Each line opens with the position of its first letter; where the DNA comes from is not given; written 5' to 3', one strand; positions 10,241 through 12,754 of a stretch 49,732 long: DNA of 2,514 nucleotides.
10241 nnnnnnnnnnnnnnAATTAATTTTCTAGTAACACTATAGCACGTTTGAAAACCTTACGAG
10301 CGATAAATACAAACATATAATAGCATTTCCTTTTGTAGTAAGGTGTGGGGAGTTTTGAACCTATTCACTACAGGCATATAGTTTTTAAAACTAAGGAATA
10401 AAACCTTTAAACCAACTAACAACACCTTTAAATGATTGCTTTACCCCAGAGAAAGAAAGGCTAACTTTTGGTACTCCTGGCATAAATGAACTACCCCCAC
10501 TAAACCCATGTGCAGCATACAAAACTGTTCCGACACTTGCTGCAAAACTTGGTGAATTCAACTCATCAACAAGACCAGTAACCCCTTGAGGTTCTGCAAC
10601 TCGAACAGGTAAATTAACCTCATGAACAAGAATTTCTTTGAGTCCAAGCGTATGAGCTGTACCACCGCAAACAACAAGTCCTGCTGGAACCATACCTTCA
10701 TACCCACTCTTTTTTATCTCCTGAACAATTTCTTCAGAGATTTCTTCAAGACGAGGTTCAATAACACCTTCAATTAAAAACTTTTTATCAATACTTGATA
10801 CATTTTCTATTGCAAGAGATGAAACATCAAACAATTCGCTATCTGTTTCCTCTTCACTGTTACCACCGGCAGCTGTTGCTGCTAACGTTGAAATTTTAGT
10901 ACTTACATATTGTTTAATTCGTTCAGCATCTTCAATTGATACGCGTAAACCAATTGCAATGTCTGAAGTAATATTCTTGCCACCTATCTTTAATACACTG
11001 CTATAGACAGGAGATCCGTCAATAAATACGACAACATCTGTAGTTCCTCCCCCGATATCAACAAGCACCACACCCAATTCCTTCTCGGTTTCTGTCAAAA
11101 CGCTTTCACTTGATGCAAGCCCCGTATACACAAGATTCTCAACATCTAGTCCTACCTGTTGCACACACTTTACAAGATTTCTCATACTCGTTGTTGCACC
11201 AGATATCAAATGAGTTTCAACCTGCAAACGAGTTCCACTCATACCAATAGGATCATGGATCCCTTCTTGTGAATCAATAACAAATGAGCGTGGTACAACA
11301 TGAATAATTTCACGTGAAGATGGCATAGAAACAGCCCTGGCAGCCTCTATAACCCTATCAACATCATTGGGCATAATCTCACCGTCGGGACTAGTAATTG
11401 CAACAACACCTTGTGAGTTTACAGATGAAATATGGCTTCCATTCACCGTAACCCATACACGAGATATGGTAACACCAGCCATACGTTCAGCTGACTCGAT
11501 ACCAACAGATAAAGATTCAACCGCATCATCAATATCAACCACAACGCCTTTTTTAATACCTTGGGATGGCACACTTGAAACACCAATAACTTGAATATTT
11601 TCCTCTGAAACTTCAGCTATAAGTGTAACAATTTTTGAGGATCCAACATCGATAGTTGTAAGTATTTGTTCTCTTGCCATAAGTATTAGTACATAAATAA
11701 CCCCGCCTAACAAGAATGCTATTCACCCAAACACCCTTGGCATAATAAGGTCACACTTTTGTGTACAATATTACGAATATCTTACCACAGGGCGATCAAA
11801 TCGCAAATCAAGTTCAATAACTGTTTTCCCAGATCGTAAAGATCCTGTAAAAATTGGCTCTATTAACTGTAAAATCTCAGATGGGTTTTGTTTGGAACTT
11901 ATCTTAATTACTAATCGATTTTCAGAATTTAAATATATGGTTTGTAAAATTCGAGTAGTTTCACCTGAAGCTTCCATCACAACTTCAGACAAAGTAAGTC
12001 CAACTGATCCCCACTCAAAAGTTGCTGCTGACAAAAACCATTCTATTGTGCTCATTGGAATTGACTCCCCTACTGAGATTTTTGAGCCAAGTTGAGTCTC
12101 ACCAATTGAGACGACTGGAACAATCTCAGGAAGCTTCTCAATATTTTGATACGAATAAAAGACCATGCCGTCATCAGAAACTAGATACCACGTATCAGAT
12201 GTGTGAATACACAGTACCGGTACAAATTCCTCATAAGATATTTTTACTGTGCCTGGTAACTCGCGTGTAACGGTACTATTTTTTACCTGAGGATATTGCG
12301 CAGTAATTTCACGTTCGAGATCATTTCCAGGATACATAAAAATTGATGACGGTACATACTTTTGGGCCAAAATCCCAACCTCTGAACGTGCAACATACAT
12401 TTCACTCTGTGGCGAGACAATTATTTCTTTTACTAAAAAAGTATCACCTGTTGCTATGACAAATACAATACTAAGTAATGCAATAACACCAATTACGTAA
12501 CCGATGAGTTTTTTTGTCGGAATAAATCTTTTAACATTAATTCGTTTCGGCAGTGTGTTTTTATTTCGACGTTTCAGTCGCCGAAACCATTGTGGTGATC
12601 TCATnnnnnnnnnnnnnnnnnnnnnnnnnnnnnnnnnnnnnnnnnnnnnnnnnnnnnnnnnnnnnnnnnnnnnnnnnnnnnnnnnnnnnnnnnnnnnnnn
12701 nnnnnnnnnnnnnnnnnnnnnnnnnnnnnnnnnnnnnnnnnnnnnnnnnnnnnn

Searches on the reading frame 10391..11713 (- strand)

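Call 67: search_protein_families(library=pfam, proteins=[window:10391-11713:-], max_evalue=0.001)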
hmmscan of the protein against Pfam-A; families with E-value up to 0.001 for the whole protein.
window:10391-11713:- (440 aa): 6 families
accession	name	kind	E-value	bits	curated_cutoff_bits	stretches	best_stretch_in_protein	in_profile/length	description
PF14450.12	FtsA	-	5.5e-36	124.2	31.8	2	216-395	1-127/127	Cell division protein FtsA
PF02491.25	SHS2_FTSA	-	4.8e-30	104.2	25.4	1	92-170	1-78/79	SHS2 domain inserted in FTSA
PF06723.19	MreB_Mbl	-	2.2e-11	43.6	27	1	209-374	141-305/327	MreB/Mbl protein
PF11104.14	PilM_2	-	1.2e-09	38.1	27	1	189-268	155-235/340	Type IV pilus assembly protein PilM;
PF06277.17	EutA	-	6.1e-07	29.1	27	1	208-258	138-188/475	Ethanolamine utilisation protein EutA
PF02541.22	Ppx-GppA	-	9.4e-05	22.4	27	1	206-281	105-180/285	Ppx/GppA phosphatase family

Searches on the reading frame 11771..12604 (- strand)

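Call 67: search_protein_families(library=pfam, proteins=[window:11771-12604:-], max_evalue=0.001)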
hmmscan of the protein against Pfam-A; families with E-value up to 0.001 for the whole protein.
window:11771-12604:- (277 aa): 1 family
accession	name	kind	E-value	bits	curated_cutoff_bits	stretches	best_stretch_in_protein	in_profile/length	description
PF08478.15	POTRA_1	-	0.00047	20.9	23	0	70-123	13-65/69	POTRA domain, FtsQ-type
